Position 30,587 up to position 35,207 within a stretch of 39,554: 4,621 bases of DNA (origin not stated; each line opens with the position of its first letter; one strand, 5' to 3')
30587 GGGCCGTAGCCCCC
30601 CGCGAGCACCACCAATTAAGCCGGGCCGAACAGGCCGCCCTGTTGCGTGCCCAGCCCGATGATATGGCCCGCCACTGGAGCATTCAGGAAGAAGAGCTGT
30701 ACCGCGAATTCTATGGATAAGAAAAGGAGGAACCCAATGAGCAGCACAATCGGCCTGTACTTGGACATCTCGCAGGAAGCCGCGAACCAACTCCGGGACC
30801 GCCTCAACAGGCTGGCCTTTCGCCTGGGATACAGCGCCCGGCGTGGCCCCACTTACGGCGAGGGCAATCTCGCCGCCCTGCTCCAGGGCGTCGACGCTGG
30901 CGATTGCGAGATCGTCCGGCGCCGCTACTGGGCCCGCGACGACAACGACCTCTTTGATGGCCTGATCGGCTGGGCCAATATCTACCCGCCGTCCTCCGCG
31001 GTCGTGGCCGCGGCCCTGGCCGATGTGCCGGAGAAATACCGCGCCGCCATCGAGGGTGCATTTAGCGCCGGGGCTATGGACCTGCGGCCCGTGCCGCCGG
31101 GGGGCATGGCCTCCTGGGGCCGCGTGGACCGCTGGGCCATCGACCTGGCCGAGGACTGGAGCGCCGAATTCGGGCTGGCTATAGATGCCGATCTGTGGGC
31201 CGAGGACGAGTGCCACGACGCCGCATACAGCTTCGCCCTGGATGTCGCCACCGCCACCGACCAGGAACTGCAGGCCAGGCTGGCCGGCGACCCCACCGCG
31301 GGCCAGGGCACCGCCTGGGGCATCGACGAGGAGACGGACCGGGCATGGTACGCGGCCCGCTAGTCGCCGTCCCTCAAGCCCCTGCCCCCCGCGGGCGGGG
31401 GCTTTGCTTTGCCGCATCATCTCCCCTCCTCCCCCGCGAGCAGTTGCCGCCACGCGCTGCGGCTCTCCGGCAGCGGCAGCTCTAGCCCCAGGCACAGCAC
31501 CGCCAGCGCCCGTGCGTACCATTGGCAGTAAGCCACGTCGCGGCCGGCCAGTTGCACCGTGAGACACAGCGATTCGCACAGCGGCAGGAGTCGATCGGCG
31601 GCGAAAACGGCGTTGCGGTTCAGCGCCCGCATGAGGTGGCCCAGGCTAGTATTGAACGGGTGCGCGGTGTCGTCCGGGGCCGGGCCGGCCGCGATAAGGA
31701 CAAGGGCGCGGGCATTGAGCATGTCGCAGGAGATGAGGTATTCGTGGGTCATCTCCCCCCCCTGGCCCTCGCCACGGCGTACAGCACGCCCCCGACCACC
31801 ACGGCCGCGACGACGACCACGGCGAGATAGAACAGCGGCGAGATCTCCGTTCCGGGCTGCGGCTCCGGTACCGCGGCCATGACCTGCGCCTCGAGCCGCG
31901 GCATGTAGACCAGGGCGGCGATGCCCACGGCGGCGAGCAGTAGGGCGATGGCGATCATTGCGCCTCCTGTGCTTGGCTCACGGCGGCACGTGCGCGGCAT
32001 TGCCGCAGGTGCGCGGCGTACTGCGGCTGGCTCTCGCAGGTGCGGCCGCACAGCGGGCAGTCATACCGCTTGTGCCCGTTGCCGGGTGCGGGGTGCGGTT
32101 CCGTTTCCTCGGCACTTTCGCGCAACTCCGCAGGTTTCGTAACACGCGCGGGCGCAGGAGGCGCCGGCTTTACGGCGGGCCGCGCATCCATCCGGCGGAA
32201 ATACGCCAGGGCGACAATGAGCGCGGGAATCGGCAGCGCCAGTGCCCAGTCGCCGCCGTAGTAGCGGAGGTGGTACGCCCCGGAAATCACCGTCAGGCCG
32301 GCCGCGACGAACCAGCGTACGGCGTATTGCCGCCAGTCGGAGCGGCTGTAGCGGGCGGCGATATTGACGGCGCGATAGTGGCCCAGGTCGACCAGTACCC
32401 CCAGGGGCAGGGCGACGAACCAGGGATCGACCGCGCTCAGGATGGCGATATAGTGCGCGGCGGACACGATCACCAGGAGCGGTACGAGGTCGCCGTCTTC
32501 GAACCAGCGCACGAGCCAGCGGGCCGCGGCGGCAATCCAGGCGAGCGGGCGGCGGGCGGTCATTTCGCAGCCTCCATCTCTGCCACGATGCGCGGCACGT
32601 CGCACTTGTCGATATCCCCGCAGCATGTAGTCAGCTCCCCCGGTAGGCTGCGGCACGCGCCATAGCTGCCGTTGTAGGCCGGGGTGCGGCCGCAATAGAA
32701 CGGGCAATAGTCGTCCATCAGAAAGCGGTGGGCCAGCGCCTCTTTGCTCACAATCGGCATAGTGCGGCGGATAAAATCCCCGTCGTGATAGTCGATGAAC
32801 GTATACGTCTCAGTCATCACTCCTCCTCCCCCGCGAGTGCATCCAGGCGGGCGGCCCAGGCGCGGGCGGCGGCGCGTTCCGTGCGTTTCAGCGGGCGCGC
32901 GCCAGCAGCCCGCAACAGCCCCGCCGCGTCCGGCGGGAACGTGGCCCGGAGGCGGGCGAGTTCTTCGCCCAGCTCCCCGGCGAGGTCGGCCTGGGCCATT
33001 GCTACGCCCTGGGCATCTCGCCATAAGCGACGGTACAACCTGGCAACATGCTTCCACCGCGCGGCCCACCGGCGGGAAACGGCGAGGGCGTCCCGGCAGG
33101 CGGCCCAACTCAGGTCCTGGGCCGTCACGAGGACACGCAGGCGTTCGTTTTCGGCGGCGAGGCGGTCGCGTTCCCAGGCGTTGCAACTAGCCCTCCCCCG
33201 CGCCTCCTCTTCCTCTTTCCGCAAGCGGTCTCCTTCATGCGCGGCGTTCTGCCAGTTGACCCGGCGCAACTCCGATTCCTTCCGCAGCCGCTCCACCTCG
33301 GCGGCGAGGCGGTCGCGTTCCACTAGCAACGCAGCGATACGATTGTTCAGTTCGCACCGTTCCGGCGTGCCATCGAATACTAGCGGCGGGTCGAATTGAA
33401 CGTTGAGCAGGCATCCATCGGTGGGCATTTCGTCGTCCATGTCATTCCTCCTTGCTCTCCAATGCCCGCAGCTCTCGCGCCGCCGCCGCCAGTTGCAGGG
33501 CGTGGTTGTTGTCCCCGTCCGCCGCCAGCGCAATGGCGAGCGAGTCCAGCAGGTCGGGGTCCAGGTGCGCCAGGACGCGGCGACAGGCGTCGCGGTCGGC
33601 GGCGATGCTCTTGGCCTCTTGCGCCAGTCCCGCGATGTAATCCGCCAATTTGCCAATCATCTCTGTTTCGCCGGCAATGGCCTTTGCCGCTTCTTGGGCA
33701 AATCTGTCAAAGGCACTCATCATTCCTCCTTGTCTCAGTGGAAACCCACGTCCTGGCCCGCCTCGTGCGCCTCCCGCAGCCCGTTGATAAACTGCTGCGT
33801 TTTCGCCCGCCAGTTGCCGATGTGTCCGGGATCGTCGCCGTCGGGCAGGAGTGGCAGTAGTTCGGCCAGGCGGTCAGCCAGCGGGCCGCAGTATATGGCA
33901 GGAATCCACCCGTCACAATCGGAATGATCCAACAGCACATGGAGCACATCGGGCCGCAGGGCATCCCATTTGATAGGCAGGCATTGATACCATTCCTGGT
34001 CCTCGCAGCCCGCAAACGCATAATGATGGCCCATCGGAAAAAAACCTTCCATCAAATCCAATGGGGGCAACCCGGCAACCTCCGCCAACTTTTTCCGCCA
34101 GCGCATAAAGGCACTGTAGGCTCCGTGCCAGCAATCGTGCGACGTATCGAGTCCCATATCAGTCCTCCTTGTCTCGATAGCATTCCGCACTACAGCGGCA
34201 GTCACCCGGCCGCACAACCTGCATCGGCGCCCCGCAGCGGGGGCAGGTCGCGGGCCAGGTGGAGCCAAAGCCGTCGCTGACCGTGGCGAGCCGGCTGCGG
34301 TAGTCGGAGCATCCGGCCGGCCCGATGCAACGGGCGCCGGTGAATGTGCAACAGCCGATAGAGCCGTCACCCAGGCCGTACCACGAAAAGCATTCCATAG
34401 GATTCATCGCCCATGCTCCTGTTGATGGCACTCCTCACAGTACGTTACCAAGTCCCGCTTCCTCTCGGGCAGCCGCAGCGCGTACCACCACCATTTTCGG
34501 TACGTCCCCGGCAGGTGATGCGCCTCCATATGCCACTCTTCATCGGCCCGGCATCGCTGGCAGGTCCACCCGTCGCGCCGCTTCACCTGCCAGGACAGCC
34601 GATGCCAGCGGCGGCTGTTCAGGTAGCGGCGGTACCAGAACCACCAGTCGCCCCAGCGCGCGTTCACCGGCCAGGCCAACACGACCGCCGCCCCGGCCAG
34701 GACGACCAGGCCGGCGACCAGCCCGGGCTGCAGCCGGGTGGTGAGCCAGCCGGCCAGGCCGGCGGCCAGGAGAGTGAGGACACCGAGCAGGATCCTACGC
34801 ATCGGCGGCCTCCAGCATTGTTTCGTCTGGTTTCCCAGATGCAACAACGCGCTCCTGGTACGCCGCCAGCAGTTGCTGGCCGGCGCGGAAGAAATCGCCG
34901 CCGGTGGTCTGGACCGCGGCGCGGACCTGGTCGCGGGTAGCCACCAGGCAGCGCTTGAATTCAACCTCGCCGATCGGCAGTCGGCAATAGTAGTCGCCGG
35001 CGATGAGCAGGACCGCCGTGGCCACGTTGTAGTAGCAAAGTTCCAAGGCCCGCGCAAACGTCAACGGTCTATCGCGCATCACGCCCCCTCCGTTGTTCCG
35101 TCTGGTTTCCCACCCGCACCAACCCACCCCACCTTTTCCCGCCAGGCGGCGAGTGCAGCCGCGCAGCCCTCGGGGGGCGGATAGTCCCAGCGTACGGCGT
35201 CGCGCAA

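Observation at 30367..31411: Opposite-strand two-gene cassette under a perfect consensus promoter with an inverted-repeat operator (acr-aca-like anti-defence or TA-like module)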

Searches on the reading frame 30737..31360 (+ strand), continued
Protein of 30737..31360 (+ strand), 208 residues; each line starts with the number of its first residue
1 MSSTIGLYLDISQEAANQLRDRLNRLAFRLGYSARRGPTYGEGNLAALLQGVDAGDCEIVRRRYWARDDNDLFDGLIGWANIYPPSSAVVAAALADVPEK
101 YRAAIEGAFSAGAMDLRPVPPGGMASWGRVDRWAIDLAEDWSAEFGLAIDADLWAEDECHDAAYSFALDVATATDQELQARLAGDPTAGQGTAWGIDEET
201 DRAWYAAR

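Call 84: list_cluster_members(proteins=[P0014, P0030, P0033, P0034, P0036, P0041, P0045, P0049, P0052, P0060])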
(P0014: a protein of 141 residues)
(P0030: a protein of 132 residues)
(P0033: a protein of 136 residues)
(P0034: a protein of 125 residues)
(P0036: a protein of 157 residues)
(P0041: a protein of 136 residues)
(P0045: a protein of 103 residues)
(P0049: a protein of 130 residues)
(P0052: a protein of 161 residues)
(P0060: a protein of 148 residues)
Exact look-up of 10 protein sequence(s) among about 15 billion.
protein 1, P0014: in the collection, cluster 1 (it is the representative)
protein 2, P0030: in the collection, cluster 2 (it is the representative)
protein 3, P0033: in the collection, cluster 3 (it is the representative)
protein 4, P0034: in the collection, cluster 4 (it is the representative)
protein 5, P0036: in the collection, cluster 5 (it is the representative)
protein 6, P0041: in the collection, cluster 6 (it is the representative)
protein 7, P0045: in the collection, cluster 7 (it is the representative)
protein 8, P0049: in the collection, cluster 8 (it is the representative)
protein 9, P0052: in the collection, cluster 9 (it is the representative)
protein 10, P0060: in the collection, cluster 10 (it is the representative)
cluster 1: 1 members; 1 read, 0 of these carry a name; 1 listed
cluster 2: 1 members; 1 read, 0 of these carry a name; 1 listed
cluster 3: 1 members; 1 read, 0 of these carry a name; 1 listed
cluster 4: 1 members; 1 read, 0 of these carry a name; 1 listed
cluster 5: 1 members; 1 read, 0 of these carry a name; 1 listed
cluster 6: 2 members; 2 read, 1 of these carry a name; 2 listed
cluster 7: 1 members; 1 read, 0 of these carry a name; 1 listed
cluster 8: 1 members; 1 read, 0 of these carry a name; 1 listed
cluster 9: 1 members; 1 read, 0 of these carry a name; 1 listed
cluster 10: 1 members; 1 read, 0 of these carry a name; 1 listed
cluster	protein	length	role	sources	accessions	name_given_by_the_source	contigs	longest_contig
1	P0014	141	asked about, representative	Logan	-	-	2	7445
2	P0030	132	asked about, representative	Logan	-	-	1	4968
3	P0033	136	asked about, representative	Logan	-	-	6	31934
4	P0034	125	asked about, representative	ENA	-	-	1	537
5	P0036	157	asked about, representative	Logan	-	-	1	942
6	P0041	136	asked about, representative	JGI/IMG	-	-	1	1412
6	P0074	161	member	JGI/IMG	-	hypothetical protein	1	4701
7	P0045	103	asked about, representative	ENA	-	-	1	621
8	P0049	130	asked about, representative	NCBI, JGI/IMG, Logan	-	-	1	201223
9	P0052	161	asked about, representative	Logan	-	-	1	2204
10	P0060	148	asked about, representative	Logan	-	-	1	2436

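Call 85: find_encoding_contigs(protein=P0049, flank=10000, max_places=1)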
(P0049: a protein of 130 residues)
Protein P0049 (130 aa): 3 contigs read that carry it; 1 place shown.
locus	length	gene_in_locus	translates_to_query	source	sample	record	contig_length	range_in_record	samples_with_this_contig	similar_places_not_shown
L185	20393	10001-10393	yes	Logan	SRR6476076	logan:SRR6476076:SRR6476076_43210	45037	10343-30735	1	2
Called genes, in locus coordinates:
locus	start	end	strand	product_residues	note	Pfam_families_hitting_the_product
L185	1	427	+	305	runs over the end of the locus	PF02195:ParB_N, PF17762:HTH_ParB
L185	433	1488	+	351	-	-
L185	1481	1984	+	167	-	-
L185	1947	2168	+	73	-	-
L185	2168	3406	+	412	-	-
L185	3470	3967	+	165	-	-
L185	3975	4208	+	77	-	-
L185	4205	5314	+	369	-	-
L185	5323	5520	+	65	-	-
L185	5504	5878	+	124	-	-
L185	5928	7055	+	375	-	PF00145:DNA_methylase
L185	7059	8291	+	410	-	PF01555:N6_N4_Mtase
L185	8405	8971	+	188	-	-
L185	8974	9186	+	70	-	-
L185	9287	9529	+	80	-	-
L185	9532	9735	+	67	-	-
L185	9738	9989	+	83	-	-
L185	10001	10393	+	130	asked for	-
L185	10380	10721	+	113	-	-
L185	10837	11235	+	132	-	-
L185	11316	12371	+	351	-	-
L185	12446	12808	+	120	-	-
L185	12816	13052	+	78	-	-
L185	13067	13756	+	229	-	-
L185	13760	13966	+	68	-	PF13384:HTH_23 (weak), PF08279:HTH_11 (weak)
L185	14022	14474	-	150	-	-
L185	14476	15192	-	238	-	-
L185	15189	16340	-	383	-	PF14594:Sipho_Gp37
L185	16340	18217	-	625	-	PF17164:DUF5122 (faint), PF12768:Rax2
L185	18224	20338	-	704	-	-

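Call 86: find_encoding_contigs(protein=P0033, flank=10000, max_places=2)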
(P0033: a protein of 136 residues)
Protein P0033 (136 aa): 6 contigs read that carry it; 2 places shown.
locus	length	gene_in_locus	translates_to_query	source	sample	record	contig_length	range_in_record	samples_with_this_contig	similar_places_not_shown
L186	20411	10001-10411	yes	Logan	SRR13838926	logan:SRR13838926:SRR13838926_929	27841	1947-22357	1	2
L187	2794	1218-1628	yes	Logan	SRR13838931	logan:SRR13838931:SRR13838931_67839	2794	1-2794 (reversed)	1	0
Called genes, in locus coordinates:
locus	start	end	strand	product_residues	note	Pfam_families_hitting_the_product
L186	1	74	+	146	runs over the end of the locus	-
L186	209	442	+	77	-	-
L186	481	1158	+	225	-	-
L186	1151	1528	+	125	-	PF08299:Bac_DnaA_C (weak)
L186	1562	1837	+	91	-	-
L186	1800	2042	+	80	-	-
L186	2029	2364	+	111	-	-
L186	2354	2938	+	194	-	-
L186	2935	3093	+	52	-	-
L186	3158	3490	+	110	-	-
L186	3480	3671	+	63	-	-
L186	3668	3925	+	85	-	-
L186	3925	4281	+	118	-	-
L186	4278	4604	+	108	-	-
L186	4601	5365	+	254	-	PF08281:Sigma70_r4_2 (weak)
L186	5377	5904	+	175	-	-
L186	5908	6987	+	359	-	PF01580:FtsK_SpoIIIE (faint)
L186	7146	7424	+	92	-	-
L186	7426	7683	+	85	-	PF12728:HTH_17 (faint)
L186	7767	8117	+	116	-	-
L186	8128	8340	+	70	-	-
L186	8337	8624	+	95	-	-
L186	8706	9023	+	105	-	-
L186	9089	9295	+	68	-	-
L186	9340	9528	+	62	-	-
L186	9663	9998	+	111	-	-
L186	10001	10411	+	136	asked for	-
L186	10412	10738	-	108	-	-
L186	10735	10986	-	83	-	-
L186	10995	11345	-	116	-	-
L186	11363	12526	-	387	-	-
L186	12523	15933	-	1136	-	-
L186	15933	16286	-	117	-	-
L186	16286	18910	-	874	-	PF10145:PhageMin_Tail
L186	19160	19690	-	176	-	-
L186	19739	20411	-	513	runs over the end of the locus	PF14870:PSII_BNR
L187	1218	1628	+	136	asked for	-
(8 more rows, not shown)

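Call 87: find_encoding_contigs(protein=P0014, flank=8000, max_places=1)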
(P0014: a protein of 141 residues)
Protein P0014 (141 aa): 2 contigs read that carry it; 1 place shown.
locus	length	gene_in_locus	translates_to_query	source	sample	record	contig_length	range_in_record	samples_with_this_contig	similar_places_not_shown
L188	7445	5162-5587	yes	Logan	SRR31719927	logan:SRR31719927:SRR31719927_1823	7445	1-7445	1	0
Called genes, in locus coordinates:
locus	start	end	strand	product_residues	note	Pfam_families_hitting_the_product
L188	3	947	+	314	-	?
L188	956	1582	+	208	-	-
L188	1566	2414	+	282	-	-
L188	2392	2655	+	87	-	-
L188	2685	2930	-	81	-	-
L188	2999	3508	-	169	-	-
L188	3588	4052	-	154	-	-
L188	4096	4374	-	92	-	-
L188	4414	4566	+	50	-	-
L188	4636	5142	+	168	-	-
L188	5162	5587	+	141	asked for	-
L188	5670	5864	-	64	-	-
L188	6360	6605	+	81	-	-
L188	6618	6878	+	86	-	-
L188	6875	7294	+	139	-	-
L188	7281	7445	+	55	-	?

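Call 88: find_encoding_contigs(protein=P0030, flank=8000, max_places=1)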
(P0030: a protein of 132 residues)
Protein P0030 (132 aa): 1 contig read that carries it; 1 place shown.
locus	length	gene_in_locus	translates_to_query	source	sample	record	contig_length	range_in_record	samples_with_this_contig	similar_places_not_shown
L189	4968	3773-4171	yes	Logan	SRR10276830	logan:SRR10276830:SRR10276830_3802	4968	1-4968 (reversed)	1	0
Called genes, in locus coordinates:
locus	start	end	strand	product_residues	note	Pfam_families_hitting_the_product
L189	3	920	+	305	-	?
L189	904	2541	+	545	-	-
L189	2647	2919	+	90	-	-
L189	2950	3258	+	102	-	-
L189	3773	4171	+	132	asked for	-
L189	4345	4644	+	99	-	-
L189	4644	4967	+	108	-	?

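Call 99: search_protein_families(library=pfam, proteins=[L013:4860-5195:+, L013:5227-5604:+, L013:5653-5970:+, L013:6029-6355:+, L013:6351-6932:+, L013:7063-7995:+, L013:8622-9152:+, L014:7673-7993:+, L014:8536-9000:+, L186:9663-9995:+], max_evalue=0.01)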
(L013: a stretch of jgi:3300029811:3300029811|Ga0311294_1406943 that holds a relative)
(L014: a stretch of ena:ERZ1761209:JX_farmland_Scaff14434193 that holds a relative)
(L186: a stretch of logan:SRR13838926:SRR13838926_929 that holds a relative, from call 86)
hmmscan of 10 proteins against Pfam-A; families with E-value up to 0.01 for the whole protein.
L013:4860-5195:+ (112 aa): 0 families

L013:5227-5604:+ (126 aa): 0 families

L013:5653-5970:+ (106 aa): 0 families

L013:6029-6355:+ (109 aa): 0 families

L013:6351-6932:+ (194 aa): 0 families

L013:7063-7995:+ (311 aa): 0 families

L013:8622-9152:+ (177 aa): 0 families

L014:7673-7993:+ (107 aa): 0 families

L014:8536-9000:+ (155 aa): 0 families

L186:9663-9995:+ (111 aa): 3 families
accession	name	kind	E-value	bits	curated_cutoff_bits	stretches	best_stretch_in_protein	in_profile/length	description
PF13508.13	Acetyltransf_7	-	3.6e-05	24.5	27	1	24-93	2-83/84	Acetyltransferase (GNAT) domain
PF00583.31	Acetyltransf_1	-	0.00014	22.5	20.7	1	12-92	18-116/116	Acetyltransferase (GNAT) family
PF13673.13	Acetyltransf_10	-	0.002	18.5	23.6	1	22-101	28-116/128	Acetyltransferase (GNAT) domain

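Call 100: search_protein_families(library=pfam, proteins=[L185:9287-9526:+, L185:9532-9732:+, L185:9738-9986:+, L185:10380-10718:+, L188:4636-5139:+, L012:483-806:+, P0054, P0073], max_evalue=0.01)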
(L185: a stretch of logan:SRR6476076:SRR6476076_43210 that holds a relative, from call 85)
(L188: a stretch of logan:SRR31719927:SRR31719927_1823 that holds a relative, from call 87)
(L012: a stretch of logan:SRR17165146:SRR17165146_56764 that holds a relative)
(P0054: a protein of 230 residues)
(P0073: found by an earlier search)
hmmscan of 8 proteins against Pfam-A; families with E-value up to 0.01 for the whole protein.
L185:9287-9526:+ (80 aa): 0 families

L185:9532-9732:+ (67 aa): 0 families

L185:9738-9986:+ (83 aa): 0 families

L185:10380-10718:+ (113 aa): 0 families

L188:4636-5139:+ (168 aa): 0 families

L012:483-806:+ (108 aa): 0 families

P0054 (230 aa): 2 families
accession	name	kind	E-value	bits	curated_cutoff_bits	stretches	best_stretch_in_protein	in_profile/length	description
PF13455.12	MUG113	-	6e-17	62.4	22.3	1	28-93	1-70/73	Meiotically up-regulated gene 113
PF10544.15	T5orf172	-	2.9e-11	44.2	20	1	16-92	1-96/101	T5orf172 domain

P0073 (322 aa): 1 family
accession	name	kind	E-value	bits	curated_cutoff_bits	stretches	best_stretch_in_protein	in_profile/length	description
PF13241.12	NAD_binding_7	-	2.1e-06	28.7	22.1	1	7-63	2-49/104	Putative NAD(P)-binding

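Call 102: search_protein_families(library=ncbifam, proteins=[window:30737-31360:+, P0049, P0010, P0015, P0033, P0008, P0032], max_evalue=0.01)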
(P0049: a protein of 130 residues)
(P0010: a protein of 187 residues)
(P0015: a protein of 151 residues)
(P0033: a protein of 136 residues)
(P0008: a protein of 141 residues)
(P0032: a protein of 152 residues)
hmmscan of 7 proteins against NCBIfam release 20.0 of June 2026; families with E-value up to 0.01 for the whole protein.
window:30737-31360:+ (208 aa): 0 families

P0049 (130 aa): 0 families

P0010 (187 aa): 0 families

P0015 (151 aa): 0 families

P0033 (136 aa): 0 families

P0008 (141 aa): 0 families

P0032 (152 aa): 0 families

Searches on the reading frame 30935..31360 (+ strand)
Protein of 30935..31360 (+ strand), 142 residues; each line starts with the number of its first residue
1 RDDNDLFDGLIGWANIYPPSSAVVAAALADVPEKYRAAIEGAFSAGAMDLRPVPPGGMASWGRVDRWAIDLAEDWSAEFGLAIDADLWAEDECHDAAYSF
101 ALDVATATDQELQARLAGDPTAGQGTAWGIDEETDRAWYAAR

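Call 58: search_solved_structures(query=A4, max_evalue=10, show_alignments=2)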
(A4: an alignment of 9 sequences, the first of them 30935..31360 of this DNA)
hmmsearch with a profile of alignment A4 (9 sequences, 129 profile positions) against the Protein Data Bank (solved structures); distinct sequences matched with E-value up to 10: 2.
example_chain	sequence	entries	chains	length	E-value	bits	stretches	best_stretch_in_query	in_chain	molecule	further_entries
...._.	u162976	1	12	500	0.14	15.4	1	9-42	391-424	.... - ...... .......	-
9gb3_L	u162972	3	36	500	0.14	15.4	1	9-42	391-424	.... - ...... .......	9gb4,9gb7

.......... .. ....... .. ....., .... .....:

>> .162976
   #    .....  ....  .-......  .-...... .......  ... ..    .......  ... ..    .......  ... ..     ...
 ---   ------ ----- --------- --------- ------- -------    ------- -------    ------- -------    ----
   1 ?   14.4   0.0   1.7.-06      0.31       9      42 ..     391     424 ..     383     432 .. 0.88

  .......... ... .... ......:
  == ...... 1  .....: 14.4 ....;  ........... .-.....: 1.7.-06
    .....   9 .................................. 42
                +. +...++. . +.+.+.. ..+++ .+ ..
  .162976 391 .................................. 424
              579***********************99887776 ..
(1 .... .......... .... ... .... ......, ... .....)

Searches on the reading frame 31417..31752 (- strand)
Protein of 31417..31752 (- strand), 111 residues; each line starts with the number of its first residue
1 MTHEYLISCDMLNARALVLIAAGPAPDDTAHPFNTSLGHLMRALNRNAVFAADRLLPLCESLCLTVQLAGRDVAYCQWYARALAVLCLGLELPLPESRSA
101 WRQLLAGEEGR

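Call 5: search_protein_families(library=pfam, proteins=[window:31417-31752:-], max_evalue=1)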
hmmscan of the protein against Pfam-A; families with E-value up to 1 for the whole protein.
window:31417-31752:- (111 aa): 1 family
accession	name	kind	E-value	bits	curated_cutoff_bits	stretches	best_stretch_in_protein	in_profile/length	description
PF06145.16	Corona_NS1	-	0.45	10.5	25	1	25-34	11-20/29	Coronavirus nonstructural protein NS1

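Call 6: search_protein_families(library=phrogs, proteins=[window:31417-31752:-], max_evalue=1)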
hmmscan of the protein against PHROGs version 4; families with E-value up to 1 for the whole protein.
window:31417-31752:- (111 aa): 0 families

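Call 37: search_protein_families(library=padloc, proteins=[window:31417-31752:-], max_evalue=1)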
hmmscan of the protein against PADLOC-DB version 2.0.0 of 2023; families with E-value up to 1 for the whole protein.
window:31417-31752:- (111 aa): 0 families

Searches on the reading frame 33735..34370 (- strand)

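Call 13: search_protein_families(library=phrogs, proteins=[window:33735-34370:-], max_evalue=0.001)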
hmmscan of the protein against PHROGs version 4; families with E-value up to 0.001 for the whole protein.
window:33735-34370:- (211 aa): 1 family
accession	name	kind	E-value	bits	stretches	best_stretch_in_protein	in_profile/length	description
phrog_11026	-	unknown function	1.1e-20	75.2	2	139-210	83-151/152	-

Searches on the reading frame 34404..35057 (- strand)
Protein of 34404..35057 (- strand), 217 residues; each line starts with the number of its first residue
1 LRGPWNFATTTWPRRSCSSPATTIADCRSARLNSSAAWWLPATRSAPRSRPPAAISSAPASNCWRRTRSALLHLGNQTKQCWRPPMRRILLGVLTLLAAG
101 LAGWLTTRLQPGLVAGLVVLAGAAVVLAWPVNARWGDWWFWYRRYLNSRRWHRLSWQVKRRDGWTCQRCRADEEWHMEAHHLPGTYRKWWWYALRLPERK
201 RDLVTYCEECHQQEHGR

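Call 13: search_protein_families(library=phrogs, proteins=[window:34404-35057:-], max_evalue=0.001)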
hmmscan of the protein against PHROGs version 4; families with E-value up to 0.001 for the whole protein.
window:34404-35057:- (217 aa): 4 families
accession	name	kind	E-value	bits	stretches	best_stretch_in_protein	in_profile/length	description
phrog_119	-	DNA, RNA and nucleotide metabolism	2.4e-06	27.6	1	142-217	182-257/443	HNH endonuclease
phrog_8048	-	DNA, RNA and nucleotide metabolism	1.9e-05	25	1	148-216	161-228/273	HNH endonuclease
phrog_589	-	DNA, RNA and nucleotide metabolism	7.6e-05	23.5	1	144-216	72-140/179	HNH endonuclease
phrog_8446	-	DNA, RNA and nucleotide metabolism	0.00082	20.1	0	149-213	126-194/211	HNH endonuclease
